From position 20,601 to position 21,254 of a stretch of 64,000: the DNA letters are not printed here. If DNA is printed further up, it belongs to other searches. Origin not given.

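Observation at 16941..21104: HTCS-like sensor kinase stripped of its output, convergent with a stand-alone Hpt-STAS operon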

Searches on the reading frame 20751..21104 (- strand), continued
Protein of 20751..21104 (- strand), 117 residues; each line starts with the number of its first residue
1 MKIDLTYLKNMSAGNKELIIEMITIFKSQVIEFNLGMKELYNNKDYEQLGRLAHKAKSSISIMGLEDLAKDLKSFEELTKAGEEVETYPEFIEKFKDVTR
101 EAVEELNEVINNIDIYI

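Call 41: find_homologous_proteins(query=A2, max_evalue=1e-30)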
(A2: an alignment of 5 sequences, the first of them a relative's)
Query A2 (5 sequences) (633 aa, profile of the alignment): 7999 proteins with E <= 1e-30 among 8000 candidates; the best 120 are listed.
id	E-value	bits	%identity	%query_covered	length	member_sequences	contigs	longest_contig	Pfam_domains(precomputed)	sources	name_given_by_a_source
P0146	0.0e+0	1066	100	100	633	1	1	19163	PF17152.11,PF00672.31,PF02518.32,PF00512.32,PF00072.31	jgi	jgi:signal transduction histidine kinase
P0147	0.0e+0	1044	47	98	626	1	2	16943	PF17152.11,PF00672.31,PF02518.32,PF00512.32,PF00072.31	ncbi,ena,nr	ncbi:MAG: hypothetical protein C0594_06560 [Marinilabiliales bacterium]|nr:MAG: hypothetical protein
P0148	0.0e+0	1043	54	98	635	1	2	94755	PF17152.11,PF00672.31,PF02518.32,PF00512.32,PF00072.31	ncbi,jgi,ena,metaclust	metaclust:\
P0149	0.0e+0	1030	48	97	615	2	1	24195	PF17152.11,PF00672.31,PF02518.32,PF00512.32,PF00072.31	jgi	-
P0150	1.6e-297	1006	54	99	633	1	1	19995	PF17152.11,PF00672.31,PF02518.32,PF00512.32,PF00072.31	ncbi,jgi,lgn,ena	-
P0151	5.4e-296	1001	46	99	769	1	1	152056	PF17152.11,PF00672.31,PF02518.32,PF00512.32,PF23198.2,PF00072.31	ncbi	-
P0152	1.2e-291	987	49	99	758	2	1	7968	PF17152.11,PF00672.31,PF02518.32,PF00512.32,PF23198.2,PF00072.31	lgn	-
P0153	7.3e-290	981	47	99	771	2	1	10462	PF17152.11,PF00672.31,PF20274.5,PF02518.32,PF00512.32,PF23198.2,PF00072.31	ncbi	-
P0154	6.0e-281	952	53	99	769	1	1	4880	PF17152.11,PF02518.32,PF00512.32,PF23198.2,PF00072.31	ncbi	ncbi:MAG: response regulator [Bacteroidota bacterium]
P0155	1.9e-272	924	52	99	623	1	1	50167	PF17152.11,PF00672.31,PF02518.32,PF00512.32,PF00072.31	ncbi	-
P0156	2.2e-269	913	47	99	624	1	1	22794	PF17152.11,PF00672.31,PF02518.32,PF00512.32,PF00072.31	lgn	-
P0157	6.9e-269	912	52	99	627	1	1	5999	PF17152.11,PF00672.31,PF02518.32,PF00512.32,PF23198.2,PF00072.31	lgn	-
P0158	2.5e-266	903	52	99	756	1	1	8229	PF17152.11,PF00672.31,PF02518.32,PF00512.32,PF00072.31,PF01627.29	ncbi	-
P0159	3.7e-266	903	47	97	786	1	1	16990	PF17152.11,PF00672.31,PF02518.32,PF00512.32,PF23198.2,PF00072.31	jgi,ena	-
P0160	1.3e-265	901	46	100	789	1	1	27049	PF17152.11,PF00672.31,PF02518.32,PF00512.32,PF23198.2,PF00072.31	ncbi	-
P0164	1.0e-263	895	52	98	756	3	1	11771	PF17152.11,PF00672.31,PF02518.32,PF00512.32,PF00072.31,PF01627.29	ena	-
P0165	2.3e-262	890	53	98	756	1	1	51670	PF17152.11,PF00672.31,PF02518.32,PF00512.32,PF00072.31,PF01627.29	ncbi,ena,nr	ncbi:MAG: response regulator [Bacteroidales bacterium]|nr:response regulator [Bacteroidales bacteriu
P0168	1.7e-260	884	44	97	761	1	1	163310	PF17152.11,PF00672.31,PF02518.32,PF00512.32,PF23198.2,PF00072.31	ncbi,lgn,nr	ncbi:MAG: response regulator [Bacteroidales bacterium]|nr:response regulator [Bacteroidales bacteriu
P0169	3.4e-260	883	50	98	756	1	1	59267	PF17152.11,PF00672.31,PF02518.32,PF00512.32,PF00072.31,PF01627.29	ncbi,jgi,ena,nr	ncbi:MAG: hypothetical protein DRJ01_00065 [Bacteroidetes bacterium]|nr:MAG: hypothetical protein DR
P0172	1.6e-257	874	50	99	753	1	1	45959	PF17152.11,PF00672.31,PF02743.25,PF02518.32,PF00512.32,PF00072.31,PF01627.29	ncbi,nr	ncbi:MAG: response regulator [Bacteroidetes bacterium]|nr:response regulator [Bacteroidota bacterium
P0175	5.1e-257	873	47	100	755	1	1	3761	PF17152.11,PF00672.31,PF02518.32,PF00512.32,PF00072.31,PF01627.29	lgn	-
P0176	3.5e-256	870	51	99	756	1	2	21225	PF17152.11,PF00672.31,PF02518.32,PF00512.32,PF00072.31,PF01627.29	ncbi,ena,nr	ncbi:MAG: response regulator [Bacteroidales bacterium]|nr:response regulator [Bacteroidales bacteriu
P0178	3.5e-255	867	49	100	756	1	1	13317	PF17152.11,PF00672.31,PF02518.32,PF00512.32,PF13589.13,PF00072.31,PF01627.29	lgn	-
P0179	9.3e-255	865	48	99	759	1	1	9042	PF17152.11,PF00672.31,PF02518.32,PF00512.32,PF00072.31,PF01627.29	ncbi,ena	-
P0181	1.4e-252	858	46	100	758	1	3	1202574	PF17152.11,PF00672.31,PF02518.32,PF00512.32,PF00072.31,PF01627.29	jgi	jgi:two-component system, sensor histidine kinase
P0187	6.2e-250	849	47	98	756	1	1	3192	PF17152.11,PF00672.31,PF02518.32,PF00512.32,PF00072.31,PF01627.29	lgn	-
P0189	2.7e-249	847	46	98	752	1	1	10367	PF17152.11,PF00672.31,PF02518.32,PF00512.32,PF00072.31,PF01627.29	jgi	jgi:signal transduction histidine kinase/CheY-like chemotaxis protein/HPt (histidine-containing phos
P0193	1.9e-243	828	49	99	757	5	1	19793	PF17152.11,PF00672.31,PF02518.32,PF00512.32,PF00072.31,PF01627.29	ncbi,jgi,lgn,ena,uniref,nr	ncbi:MAG TPA: ATP-binding protein [Salinivirga sp.]|uniref:ATP-binding protein n=1 Tax=Salinivirga s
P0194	6.6e-243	826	47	99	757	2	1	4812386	PF17152.11,PF00672.31,PF02518.32,PF00512.32,PF00072.31,PF01627.29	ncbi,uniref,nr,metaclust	ncbi:Sensory/regulatory protein RpfC [Salinivirga cyanobacteriivorans]|uniref:histidine kinase n=1 T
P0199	3.4e-241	820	47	99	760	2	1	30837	PF17152.11,PF00672.31,PF02518.32,PF00512.32,PF00072.31,PF01627.29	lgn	-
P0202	2.0e-240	818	46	99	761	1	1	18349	PF17152.11,PF00672.31,PF02518.32,PF00512.32,PF00072.31,PF01627.29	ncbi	-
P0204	1.7e-239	815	46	99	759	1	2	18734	PF17152.11,PF00672.31,PF02518.32,PF00512.32,PF00072.31,PF01627.29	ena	-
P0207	3.2e-239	814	47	99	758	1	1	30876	PF17152.11,PF00672.31,PF02518.32,PF00512.32,PF23198.2,PF00072.31,PF01627.29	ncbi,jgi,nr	ncbi:MAG: hypothetical protein C0599_12080 [Salinivirgaceae bacterium]|nr:MAG: hypothetical protein 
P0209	5.0e-239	813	48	99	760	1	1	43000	PF17152.11,PF00672.31,PF02518.32,PF00512.32,PF00072.31,PF01627.29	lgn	-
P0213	1.2e-238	812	47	99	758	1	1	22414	PF17152.11,PF00672.31,PF02518.32,PF00512.32,PF23198.2,PF00072.31,PF01627.29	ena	-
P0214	1.9e-238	811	45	99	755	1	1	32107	PF00672.31,PF02518.32,PF00512.32,PF00072.31,PF01627.29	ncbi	-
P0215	2.2e-238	811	46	99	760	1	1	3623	PF17152.11,PF00672.31,PF02518.32,PF00512.32,PF00072.31,PF01627.29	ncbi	ncbi:MAG: ATP-binding protein [Salinivirgaceae bacterium]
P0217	7.3e-238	809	47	99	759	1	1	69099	PF17152.11,PF00672.31,PF02518.32,PF00512.32,PF00072.31,PF01627.29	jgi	jgi:signal transduction histidine kinase/DNA-binding response OmpR family regulator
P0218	2.5e-237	808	47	100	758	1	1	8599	PF17152.11,PF00672.31,PF02518.32,PF00512.32,PF00072.31,PF01627.29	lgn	-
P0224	1.2e-235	802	46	99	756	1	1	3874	PF17152.11,PF00672.31,PF02518.32,PF00512.32,PF00072.31,PF01627.29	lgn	-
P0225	1.4e-235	802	46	99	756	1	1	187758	PF17152.11,PF00672.31,PF02518.32,PF00512.32,PF00072.31,PF01627.29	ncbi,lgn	-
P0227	1.5e-235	802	46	99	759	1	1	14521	PF17152.11,PF00672.31,PF02518.32,PF00512.32,PF00072.31,PF01627.29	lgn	-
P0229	3.2e-235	801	47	98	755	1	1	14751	PF17152.11,PF00672.31,PF02518.32,PF00512.32,PF00072.31,PF01627.29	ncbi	-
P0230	3.9e-235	800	47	98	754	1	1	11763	PF17152.11,PF00672.31,PF02518.32,PF00512.32,PF00072.31,PF01627.29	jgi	jgi:signal transduction histidine kinase/DNA-binding NarL/FixJ family response regulator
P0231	1.2e-234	799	46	99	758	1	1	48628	PF17152.11,PF00672.31,PF02518.32,PF00512.32,PF00072.31,PF01627.29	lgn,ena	-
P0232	4.6e-234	797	46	99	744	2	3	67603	PF17152.11,PF00672.31,PF02518.32,PF00512.32,PF00072.31,PF01627.29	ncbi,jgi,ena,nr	ncbi:MAG: ATP-binding protein [Salinivirgaceae bacterium]|nr:ATP-binding protein [Salinivirgaceae ba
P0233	8.7e-234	796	46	98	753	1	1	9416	PF17152.11,PF00672.31,PF02518.32,PF00512.32,PF00072.31,PF01627.29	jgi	jgi:two-component system, sensor histidine kinase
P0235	2.6e-233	794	47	97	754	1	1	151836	PF17152.11,PF00672.31,PF02518.32,PF00512.32,PF00072.31,PF01627.29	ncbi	-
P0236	3.3e-233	794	47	98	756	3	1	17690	PF17152.11,PF00672.31,PF02518.32,PF00512.32,PF00072.31,PF01627.29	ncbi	-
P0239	2.1e-232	791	48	98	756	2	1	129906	PF17152.11,PF00672.31,PF02518.32,PF00512.32,PF00072.31,PF01627.29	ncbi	ncbi:MAG: ATP-binding protein [Salinivirgaceae bacterium]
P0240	2.3e-232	791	46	98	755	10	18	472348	PF17152.11,PF00672.31,PF02518.32,PF00512.32,PF00072.31,PF01627.29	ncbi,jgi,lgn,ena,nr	ncbi:MAG TPA: hypothetical protein DCQ26_11225 [Marinilabiliales bacterium]|nr:MAG: hypothetical pro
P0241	2.6e-232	791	47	99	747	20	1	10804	PF17152.11,PF00672.31,PF02518.32,PF00512.32,PF00072.31,PF01627.29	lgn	-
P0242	4.4e-232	790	48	98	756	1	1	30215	PF17152.11,PF00672.31,PF02518.32,PF00512.32,PF00072.31,PF01627.29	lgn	-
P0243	6.8e-232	790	45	99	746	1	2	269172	PF17152.11,PF00672.31,PF02518.32,PF00512.32,PF00072.31,PF01627.29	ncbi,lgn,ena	-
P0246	1.3e-231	789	47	98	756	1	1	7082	PF17152.11,PF00672.31,PF02518.32,PF00512.32,PF00072.31,PF01627.29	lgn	-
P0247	4.4e-231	787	47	98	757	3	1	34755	PF17152.11,PF00672.31,PF02518.32,PF00512.32,PF00072.31,PF01627.29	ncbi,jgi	ncbi:MAG: ATP-binding protein [Salinivirgaceae bacterium]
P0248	5.9e-231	787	47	98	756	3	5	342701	PF17152.11,PF00672.31,PF02518.32,PF00512.32,PF00072.31,PF01627.29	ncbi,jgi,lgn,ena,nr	ncbi:MAG: hypothetical protein CVU09_00015 [Bacteroidetes bacterium HGW-Bacteroidetes-4]|jgi:signal 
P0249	1.7e-230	785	47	98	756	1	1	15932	PF17152.11,PF00672.31,PF02518.32,PF00512.32,PF00072.31,PF01627.29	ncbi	-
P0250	2.6e-230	784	47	98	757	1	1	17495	PF17152.11,PF00672.31,PF02518.32,PF00512.32,PF00072.31,PF01627.29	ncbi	-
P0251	9.8e-230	782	46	99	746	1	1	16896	PF17152.11,PF00672.31,PF02518.32,PF00512.32,PF00072.31,PF01627.29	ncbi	-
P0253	1.4e-229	782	47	98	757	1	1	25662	PF17152.11,PF00672.31,PF02518.32,PF00512.32,PF00072.31,PF01627.29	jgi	-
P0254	1.4e-229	782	47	98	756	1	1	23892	PF17152.11,PF00672.31,PF02518.32,PF00512.32,PF00072.31,PF01627.29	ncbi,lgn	ncbi:MAG: ATP-binding protein [Salinivirgaceae bacterium]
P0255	2.4e-229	781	45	98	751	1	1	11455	PF17152.11,PF00672.31,PF02518.32,PF00512.32,PF00072.31,PF01627.29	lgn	-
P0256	4.3e-229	780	46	98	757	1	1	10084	PF17152.11,PF00672.31,PF02518.32,PF00512.32,PF00072.31,PF01627.29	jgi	jgi:signal transduction histidine kinase/AmiR/NasT family two-component response regulator/HPt (hist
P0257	4.5e-229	780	47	98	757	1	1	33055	PF17152.11,PF00672.31,PF02518.32,PF00512.32,PF00072.31,PF01627.29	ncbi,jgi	-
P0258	4.6e-229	780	47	98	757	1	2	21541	PF17152.11,PF00672.31,PF02518.32,PF00512.32,PF00072.31,PF01627.29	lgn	-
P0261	4.0e-228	777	46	99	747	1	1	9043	PF17152.11,PF00672.31,PF02518.32,PF00512.32,PF00072.31,PF01627.29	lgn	-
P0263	7.3e-228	776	44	99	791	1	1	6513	PF00672.31,PF02518.32,PF00512.32,PF00072.31,PF01627.29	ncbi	-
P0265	1.7e-226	772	47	98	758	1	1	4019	PF17152.11,PF00672.31,PF02518.32,PF00512.32,PF00072.31,PF01627.29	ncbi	-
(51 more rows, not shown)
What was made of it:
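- Tried and rejected: I tried to show that window-type genomes keep a CHASE8 kinase elsewhere by matching "longest contig" lengths in call 41.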

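Call 42: find_encoding_contigs(protein=P0194, flank=10000, max_places=1)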
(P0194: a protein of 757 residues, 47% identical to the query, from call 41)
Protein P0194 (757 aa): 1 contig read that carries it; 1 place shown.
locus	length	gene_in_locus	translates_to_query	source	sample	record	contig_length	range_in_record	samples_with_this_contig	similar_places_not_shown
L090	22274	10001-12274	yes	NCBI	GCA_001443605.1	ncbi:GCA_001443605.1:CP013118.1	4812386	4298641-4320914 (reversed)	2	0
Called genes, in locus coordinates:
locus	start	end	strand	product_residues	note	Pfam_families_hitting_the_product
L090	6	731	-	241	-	PF04029:2-ph_phosp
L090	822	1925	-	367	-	PF01571:GCV_T, PF08669:GCV_T_C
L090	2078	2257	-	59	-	-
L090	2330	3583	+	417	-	PF14294:DUF4372, PF01609:DDE_Tnp_1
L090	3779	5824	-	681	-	PF00515:TPR_1 (faint), PF13414:TPR_11 (faint), PF21033:RMD1-3 (weak), PF07676:PD40 (weak), PF00691:OmpA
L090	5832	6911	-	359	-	-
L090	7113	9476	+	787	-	PF00515:TPR_1 (faint), PF07676:PD40, PF00691:OmpA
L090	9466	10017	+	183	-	PF13689:DUF4154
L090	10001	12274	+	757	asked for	PF17152:CHASE8, PF00672:HAMP, PF00512:HisKA, PF02518:HATPase_c, PF00072:Response_reg, PF01627:Hpt (weak)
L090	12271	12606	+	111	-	PF01740:STAS, PF13466:STAS_2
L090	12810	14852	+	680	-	PF00270:DEAD (faint), PF04851:ResIII, PF17757:UvrB_inter, PF27431:UvrB_3rd, PF00271:Helicase_C, PF12344:UvrB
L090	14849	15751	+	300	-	PF00850:Hist_deacetyl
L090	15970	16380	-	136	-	PF01894:YjbQ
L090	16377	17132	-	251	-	PF01507:PAPS_reduct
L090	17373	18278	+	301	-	PF01507:PAPS_reduct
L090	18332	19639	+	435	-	PF00009:GTP_EFTU, PF01926:MMR_HSR1 (faint), PF03144:GTP_EFTU_D2 (weak), PF22594:GTP-eEF1A_C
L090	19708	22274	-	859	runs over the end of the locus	PF22666:Glyco_hydro_2_N2, PF00703:Glyco_hydro_2, PF17786:Mannosidase_ig (weak), PF17753:Ig_mannosidase (weak)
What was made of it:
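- The STAS gene overlaps or abuts the Hpt-encoding end of the kinase gene (4-nt overlap in L090, call 42).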

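Call 43: find_encoding_contigs(protein=P0181, flank=10000, max_places=1)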
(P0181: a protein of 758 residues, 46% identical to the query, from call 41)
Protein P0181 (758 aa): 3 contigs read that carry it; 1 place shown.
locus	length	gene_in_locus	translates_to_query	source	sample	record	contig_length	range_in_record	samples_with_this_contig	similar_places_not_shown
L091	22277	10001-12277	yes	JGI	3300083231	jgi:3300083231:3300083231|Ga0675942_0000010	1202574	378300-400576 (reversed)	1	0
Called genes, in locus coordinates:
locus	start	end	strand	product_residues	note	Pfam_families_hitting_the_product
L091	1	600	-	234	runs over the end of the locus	PF01168:Ala_racemase_N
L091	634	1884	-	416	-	PF06245:DUF1015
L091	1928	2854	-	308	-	PF00389:2-Hacid_dh, PF03709:OKR_DC_1_N (faint), PF02826:2-Hacid_dh_C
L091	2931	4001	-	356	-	PF00266:Aminotran_5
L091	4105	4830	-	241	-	PF04029:2-ph_phosp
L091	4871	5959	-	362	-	PF01571:GCV_T, PF08669:GCV_T_C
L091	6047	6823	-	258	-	-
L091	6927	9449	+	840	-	PF07676:PD40, PF00691:OmpA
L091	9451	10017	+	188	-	PF13689:DUF4154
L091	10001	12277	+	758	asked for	PF17152:CHASE8 (weak), PF00672:HAMP, PF00512:HisKA, PF02518:HATPase_c, PF00072:Response_reg, PF01627:Hpt (weak)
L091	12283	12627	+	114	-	PF01740:STAS, PF13466:STAS_2 (weak)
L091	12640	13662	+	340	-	PF03372:Exo_endo_phos (weak), PF19580:Exo_endo_phos_3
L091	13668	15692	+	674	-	PF00270:DEAD (faint), PF04851:ResIII, PF17757:UvrB_inter, PF27431:UvrB_3rd, PF00271:Helicase_C, PF12344:UvrB, PF02151:UVR (faint)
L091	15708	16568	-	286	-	PF00140:Sigma70_r1_2, PF04542:Sigma70_r2, PF04539:Sigma70_r3, PF04545:Sigma70_r4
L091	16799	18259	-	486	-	PF00089:Trypsin, PF13365:Trypsin_2, PF00595:PDZ, PF13180:PDZ_2, PF17820:PDZ_6 (weak), PF12812:PDZ_1 (weak)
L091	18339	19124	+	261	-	PF01678:DAP_epimerase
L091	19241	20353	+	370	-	PF19788:DUF6272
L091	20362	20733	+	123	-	PF09345:SiaC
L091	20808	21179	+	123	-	PF09345:SiaC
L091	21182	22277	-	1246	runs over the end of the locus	PF07494:Reg_prop (faint), PF07495:Y_Y_Y, PF08448:PAS_4 (weak), PF13426:PAS_9, PF08447:PAS_3 (weak), PF07228:SpoIIE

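Call 44: find_encoding_contigs(protein=P0168, flank=10000, max_places=1)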
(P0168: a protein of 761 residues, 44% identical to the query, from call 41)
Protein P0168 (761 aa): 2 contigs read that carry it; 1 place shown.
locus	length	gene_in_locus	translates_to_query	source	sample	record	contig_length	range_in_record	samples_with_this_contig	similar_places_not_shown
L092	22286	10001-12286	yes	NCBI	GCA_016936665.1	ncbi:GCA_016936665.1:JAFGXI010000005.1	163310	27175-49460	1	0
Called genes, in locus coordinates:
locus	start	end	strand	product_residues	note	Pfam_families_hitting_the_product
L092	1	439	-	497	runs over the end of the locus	PF03951:Gln-synt_N, PF00120:Gln-synt_C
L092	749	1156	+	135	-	-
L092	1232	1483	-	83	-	-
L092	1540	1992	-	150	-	PF00011:HSP20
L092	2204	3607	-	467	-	PF01773:Nucleos_tra2_N, PF07670:Gate, PF07662:Nucleos_tra2_C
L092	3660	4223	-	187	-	PF02577:BFN_dom, PF02151:UVR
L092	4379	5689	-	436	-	PF01553:Acyltransferase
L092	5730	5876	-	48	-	PF07610:DUF1573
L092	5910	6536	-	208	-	PF22544:HYDIN_VesB_CFA65-like_Ig (faint), PF07610:DUF1573 (faint)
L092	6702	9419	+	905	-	PF07676:PD40, PF00691:OmpA (weak)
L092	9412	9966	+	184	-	PF13689:DUF4154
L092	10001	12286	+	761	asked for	PF17152:CHASE8, PF00672:HAMP, PF00512:HisKA, PF02518:HATPase_c, PF00072:Response_reg, PF23198:PDE8A_N (faint), PF00072:Response_reg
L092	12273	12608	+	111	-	PF01627:Hpt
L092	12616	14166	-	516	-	PF00890:FAD_binding_2 (faint), PF28550:DUF8436, PF01494:FAD_binding_3 (weak), PF01134:GIDA (faint), PF01266:DAO (faint), PF03486:HI0933_like, PF07992:Pyr_redox_2 (faint), PF21688:FAD-depend_C, +1 more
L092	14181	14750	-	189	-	PF00551:Formyl_trans_N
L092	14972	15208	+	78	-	PF00550:PP-binding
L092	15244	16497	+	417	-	PF00109:ketoacyl-synt, PF02801:Ketoacyl-synt_C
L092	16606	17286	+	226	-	PF22935:RM44_endonuclase (weak), PF14622:Ribonucleas_3_3, PF00636:Ribonuclease_3, PF00035:dsrm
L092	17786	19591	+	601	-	PF00009:GTP_EFTU, PF01926:MMR_HSR1 (faint), PF22042:EF-G_D2 (weak), PF03144:GTP_EFTU_D2, PF00679:EFG_C, PF21018:BipA_C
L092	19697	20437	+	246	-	PF13568:OMP_b-brl_2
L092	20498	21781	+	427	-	-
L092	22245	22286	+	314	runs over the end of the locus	PF02779:Transket_pyr, PF02780:Transketolase_C, PF22613:Transketolase_C_1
